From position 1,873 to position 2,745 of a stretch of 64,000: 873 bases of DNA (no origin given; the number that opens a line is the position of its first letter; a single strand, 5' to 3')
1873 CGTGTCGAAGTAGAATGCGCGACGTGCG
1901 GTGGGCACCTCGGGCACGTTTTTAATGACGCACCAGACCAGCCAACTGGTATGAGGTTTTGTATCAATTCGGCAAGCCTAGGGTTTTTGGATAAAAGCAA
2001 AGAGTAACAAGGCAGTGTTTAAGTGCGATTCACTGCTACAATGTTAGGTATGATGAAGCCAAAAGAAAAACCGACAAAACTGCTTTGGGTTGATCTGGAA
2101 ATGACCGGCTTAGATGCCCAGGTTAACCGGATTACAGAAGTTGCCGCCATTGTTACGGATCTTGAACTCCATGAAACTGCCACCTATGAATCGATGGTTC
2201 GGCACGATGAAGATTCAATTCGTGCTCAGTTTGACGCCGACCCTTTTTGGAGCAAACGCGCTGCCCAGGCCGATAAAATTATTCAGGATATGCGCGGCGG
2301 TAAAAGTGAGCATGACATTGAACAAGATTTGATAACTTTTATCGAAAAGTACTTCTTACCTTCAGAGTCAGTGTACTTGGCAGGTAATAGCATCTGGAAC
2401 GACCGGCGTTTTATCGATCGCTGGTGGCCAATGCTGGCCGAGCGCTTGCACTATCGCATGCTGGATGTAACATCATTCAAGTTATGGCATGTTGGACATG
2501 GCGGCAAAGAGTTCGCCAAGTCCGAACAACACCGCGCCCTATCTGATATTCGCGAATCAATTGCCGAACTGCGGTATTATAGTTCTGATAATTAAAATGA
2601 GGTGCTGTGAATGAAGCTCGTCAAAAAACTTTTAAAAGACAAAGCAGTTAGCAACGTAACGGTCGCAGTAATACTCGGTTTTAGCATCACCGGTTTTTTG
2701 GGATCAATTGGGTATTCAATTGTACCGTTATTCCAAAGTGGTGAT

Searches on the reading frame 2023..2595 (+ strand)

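Call 46: search_protein_families(library=pfam, proteins=[window:2023-2595:+], max_evalue=0.00001)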
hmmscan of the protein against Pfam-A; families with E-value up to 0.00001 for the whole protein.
window:2023-2595:+ (190 aa): 1 family
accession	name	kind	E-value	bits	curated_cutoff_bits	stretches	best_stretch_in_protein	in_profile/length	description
PF00929.31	RNase_T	-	5.6e-17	63.2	24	1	21-182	1-163/164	Exonuclease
